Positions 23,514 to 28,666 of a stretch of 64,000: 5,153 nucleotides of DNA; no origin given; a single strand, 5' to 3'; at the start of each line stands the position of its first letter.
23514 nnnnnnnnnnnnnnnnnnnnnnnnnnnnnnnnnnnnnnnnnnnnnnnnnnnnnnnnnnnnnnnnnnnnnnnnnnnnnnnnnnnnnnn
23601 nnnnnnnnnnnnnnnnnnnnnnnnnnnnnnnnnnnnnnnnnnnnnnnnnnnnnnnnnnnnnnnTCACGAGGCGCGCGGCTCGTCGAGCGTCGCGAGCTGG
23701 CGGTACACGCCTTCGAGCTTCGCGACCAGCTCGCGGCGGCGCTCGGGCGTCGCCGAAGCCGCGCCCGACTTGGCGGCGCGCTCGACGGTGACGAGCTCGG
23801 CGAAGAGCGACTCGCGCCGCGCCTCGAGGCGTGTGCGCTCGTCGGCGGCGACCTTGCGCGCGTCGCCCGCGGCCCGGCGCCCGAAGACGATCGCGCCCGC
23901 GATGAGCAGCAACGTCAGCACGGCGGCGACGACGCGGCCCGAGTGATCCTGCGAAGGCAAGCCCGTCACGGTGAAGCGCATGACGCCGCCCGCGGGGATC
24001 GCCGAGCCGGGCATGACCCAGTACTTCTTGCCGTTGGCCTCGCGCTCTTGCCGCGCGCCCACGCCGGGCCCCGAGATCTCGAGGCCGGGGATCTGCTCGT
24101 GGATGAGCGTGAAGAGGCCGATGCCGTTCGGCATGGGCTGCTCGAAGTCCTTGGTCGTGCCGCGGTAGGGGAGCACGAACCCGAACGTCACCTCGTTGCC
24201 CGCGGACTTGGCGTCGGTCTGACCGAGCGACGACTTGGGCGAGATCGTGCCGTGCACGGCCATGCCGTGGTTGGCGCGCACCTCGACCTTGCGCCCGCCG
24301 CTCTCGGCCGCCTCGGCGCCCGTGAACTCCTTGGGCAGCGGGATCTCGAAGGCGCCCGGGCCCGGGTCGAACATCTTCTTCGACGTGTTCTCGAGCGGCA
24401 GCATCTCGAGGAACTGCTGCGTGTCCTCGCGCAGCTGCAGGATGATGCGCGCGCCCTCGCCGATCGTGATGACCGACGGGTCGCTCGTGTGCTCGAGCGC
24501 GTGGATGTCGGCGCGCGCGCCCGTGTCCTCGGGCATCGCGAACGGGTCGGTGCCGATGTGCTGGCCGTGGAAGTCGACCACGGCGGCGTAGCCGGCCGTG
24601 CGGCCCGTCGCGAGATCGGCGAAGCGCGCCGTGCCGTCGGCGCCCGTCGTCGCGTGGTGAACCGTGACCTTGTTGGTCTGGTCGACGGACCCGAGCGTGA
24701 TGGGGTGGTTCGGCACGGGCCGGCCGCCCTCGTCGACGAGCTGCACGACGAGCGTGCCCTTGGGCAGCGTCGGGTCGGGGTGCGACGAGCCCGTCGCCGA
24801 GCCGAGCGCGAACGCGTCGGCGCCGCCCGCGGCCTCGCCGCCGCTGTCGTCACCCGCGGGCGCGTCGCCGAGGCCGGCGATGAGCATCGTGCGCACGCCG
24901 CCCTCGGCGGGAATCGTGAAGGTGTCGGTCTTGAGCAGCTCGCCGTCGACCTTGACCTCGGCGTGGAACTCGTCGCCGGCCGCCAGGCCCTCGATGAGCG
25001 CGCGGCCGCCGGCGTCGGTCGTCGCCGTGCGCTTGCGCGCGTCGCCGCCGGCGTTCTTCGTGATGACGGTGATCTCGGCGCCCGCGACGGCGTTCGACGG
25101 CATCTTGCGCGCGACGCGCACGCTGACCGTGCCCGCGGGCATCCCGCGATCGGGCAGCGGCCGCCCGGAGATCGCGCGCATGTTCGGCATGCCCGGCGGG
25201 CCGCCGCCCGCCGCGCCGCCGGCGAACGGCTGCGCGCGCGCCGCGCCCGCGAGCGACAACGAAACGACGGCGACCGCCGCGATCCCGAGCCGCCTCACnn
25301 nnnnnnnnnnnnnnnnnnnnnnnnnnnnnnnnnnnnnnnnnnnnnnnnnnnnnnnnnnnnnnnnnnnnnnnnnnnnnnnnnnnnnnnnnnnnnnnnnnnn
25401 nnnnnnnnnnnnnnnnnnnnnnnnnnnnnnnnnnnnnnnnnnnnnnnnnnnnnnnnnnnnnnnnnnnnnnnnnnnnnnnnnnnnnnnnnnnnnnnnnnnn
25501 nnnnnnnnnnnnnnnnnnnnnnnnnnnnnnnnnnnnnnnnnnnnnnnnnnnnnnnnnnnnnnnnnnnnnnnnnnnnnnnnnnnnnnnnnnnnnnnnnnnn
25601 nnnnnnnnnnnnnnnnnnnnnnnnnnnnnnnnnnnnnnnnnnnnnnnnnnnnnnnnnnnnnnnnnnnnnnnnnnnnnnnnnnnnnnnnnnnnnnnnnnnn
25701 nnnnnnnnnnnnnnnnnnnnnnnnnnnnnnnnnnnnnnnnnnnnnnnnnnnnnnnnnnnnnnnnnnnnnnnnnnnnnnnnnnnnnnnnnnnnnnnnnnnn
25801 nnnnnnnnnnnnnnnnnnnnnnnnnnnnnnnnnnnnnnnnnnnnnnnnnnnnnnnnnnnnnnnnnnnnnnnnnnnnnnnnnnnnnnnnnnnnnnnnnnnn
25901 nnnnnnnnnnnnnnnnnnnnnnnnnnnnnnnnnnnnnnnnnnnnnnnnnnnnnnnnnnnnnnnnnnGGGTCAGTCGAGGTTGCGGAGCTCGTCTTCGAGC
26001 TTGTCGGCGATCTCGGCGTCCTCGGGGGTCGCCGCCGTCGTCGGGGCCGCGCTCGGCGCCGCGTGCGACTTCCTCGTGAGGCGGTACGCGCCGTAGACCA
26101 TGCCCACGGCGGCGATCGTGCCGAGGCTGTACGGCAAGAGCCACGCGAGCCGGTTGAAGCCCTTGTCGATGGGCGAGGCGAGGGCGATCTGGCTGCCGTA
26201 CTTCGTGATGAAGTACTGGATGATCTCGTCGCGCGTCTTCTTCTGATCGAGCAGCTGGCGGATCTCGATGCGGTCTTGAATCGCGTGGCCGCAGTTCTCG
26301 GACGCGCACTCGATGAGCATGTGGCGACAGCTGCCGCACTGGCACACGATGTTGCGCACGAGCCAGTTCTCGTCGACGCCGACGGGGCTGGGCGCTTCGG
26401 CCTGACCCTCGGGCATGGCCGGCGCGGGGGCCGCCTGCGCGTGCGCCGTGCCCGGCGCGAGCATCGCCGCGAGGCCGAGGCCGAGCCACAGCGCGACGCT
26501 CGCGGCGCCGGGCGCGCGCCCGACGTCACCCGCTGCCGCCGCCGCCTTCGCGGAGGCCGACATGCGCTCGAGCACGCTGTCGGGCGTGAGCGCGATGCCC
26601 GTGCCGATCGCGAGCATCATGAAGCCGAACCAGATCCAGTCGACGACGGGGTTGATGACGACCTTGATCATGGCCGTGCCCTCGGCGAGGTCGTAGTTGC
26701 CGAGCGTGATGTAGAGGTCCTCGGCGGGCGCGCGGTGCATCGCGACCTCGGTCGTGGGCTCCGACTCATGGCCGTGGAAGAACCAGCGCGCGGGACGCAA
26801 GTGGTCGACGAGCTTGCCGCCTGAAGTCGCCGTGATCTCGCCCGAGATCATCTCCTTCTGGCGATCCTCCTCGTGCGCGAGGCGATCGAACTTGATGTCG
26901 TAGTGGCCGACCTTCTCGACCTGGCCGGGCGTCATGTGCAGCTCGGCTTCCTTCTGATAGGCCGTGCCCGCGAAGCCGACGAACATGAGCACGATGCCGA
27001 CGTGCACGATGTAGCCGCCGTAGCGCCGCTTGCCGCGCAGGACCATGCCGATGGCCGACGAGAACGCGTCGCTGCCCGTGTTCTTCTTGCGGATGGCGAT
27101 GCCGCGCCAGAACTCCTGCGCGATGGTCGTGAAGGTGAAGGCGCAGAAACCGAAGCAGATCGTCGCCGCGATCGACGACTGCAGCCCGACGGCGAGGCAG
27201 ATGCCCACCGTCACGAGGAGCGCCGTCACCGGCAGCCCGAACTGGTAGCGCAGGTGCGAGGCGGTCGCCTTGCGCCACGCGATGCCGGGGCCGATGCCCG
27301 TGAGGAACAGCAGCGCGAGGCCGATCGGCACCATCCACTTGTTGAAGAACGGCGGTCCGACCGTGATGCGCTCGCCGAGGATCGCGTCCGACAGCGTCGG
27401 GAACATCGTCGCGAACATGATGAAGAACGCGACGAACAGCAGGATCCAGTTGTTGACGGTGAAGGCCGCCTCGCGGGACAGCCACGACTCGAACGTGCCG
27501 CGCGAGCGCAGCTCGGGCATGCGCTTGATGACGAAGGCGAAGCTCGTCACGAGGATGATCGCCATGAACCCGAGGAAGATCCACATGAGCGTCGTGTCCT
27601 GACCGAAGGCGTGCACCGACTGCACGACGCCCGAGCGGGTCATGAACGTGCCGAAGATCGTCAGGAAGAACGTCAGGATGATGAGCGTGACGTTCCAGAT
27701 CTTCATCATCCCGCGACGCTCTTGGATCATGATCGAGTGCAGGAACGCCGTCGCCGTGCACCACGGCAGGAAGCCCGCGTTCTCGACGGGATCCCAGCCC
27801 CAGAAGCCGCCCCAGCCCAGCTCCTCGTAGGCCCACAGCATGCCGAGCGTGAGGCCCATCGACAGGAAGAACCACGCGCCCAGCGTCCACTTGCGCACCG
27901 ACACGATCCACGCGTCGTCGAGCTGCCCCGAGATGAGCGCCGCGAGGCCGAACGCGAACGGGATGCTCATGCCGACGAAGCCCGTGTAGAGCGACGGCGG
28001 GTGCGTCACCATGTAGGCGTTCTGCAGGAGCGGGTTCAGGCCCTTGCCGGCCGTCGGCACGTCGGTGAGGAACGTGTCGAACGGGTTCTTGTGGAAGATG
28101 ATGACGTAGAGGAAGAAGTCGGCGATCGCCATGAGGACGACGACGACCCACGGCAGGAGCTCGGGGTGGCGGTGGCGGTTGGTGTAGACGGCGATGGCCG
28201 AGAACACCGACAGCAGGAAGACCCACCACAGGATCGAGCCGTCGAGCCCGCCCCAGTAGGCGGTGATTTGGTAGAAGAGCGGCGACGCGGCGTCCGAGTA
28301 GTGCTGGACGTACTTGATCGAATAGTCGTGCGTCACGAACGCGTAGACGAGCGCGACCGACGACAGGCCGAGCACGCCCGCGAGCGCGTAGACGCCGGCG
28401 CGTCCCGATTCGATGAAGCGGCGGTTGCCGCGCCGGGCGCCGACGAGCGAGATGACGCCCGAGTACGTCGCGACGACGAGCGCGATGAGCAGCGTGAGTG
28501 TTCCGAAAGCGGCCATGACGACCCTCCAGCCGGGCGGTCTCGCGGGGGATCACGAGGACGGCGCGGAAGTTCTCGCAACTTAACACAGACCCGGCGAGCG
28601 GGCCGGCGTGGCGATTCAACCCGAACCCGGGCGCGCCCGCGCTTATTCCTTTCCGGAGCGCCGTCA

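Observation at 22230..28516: Cytochrome c maturation (System I) cluster with a CcmF::CcmH fusion and two unknown genes inserted between ccmF and ccmA, while ccmE and ccmG are absent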

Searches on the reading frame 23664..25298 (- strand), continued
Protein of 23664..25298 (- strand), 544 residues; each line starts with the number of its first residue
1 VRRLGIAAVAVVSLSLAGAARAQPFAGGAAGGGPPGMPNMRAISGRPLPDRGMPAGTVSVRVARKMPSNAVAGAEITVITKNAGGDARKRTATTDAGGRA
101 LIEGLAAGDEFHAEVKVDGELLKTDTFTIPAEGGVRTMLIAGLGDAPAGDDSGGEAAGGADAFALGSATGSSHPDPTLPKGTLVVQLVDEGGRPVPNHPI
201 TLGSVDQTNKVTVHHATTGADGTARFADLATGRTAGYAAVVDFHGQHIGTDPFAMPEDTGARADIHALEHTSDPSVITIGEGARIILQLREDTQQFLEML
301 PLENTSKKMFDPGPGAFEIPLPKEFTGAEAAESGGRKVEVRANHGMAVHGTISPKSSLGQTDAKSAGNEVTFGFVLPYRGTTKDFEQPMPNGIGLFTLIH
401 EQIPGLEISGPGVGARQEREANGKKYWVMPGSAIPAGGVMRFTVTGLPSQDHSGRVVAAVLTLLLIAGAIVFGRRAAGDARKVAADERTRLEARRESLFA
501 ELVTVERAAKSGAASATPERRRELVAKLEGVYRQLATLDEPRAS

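Call 79: find_encoding_contigs(protein=P0508, flank=10000, max_places=2)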
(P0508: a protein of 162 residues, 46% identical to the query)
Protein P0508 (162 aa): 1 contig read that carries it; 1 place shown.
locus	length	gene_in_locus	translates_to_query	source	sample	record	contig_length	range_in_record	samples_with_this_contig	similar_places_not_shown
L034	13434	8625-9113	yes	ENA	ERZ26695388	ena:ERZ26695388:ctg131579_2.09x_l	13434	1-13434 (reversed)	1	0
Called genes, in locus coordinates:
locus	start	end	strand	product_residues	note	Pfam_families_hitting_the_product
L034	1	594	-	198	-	?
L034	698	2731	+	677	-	PF00009:GTP_EFTU, PF22042:EF-G_D2, PF03144:GTP_EFTU_D2, PF14492:EFG_III, PF16658:RF3_C (weak), PF03764:EFG_IV, PF00679:EFG_C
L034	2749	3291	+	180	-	PF00583:Acetyltransf_1, PF13673:Acetyltransf_10 (weak), PF13508:Acetyltransf_7, PF08445:FR47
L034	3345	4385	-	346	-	PF10807:DUF2541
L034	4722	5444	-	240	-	-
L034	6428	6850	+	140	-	PF02086:MethyltransfD12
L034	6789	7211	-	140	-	-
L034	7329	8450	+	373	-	PF04055:Radical_SAM, PF13353:Fer4_12 (weak), PF06463:Mob_synth_C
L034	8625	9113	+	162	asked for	PF03100:CcmE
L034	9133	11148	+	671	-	PF01578:Cytochrom_C_asm, PF16327:CcmF_C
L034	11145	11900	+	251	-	PF03918:CcmH (faint)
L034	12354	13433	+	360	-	?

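Call 80: find_encoding_contigs(protein=P0499, flank=10000, max_places=2)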
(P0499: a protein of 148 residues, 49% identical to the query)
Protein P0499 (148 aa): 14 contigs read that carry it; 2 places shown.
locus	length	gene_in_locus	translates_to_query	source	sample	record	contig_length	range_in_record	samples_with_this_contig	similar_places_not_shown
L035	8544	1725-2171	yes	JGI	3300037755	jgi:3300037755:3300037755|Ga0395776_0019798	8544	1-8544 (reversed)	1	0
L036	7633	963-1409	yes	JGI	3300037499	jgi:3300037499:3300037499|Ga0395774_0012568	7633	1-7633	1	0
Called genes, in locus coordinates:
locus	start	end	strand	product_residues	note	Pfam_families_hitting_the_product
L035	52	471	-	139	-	-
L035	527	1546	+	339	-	PF04055:Radical_SAM, PF06463:Mob_synth_C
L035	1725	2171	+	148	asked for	PF03100:CcmE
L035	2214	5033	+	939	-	PF01578:Cytochrom_C_asm, PF16327:CcmF_C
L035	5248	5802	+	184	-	-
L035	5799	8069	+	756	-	-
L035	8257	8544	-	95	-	?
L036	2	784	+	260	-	?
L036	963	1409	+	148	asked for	PF03100:CcmE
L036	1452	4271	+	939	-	PF01578:Cytochrom_C_asm, PF16327:CcmF_C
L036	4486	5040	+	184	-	-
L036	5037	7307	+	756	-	-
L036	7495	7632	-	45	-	?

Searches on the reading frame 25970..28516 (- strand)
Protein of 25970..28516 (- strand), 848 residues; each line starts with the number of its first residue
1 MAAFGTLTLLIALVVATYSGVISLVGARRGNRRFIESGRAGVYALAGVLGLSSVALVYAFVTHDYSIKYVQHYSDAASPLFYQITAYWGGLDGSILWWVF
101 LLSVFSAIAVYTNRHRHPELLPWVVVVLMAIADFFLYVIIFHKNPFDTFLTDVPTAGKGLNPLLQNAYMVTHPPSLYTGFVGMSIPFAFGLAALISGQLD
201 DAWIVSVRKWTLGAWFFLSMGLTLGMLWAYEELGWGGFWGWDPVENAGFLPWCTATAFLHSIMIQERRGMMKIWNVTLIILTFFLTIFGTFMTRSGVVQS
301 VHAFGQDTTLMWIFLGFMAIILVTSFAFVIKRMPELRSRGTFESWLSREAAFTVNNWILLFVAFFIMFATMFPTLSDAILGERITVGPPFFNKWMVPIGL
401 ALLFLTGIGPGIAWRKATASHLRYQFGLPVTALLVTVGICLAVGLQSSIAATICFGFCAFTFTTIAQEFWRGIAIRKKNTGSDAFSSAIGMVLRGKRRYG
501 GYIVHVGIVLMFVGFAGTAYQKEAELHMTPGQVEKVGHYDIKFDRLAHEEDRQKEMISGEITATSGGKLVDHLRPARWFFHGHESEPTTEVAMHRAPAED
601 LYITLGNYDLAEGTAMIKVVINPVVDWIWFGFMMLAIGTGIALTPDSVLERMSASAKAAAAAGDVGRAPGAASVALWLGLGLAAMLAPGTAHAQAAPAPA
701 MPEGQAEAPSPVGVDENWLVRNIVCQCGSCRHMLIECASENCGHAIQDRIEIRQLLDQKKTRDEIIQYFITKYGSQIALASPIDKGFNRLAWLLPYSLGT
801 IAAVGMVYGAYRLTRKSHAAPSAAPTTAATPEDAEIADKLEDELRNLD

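Call 5: search_protein_families(library=pfam, proteins=[window:25970-28516:-], max_evalue=0.01)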
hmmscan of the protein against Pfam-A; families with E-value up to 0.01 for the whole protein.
window:25970-28516:- (848 aa): 3 families
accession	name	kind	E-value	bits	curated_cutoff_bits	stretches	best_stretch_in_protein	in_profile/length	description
PF16327.10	CcmF_C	-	7.7e-56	190.1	28.7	1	315-644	1-321/323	Cytochrome c-type biogenesis protein CcmF C-terminal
PF01578.25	Cytochrom_C_asm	-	9.7e-32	110.8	29.9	1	88-295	1-206/212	Cytochrome C assembly protein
PF03918.19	CcmH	-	8.7e-09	35.2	25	1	727-820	38-128/143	Cytochrome C biogenesis protein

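Call 6: search_protein_families(library=ncbifam, proteins=[window:25970-28516:-], max_evalue=0.01)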
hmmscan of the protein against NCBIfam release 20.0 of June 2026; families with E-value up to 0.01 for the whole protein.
window:25970-28516:- (848 aa): 5 families
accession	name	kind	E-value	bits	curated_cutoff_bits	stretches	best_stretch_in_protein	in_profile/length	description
TIGR03145.1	cyt_nit_nrfE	subfamily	6.4e-124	415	927.3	1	3-643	4-630/631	heme lyase NrfEFG subunit NrfE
TIGR00353.1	nrfE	subfamily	2.7e-123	412.9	569.05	1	55-640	4-569/578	heme lyase CcmF/NrfE family subunit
NF007691.0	PRK10369.1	subfamily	1.4e-91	308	394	1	3-639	6-561/573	heme lyase NrfEFG subunit NrfE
TIGR03144.1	cytochr_II_ccsB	equivalog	3.4e-07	30.2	187.6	1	208-296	162-247/252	c-type cytochrome biogenesis protein CcsB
TIGR03147.1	cyt_nit_nrfF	exception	0.0024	17.5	159.2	1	727-806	43-119/126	heme lyase NrfEFG subunit NrfF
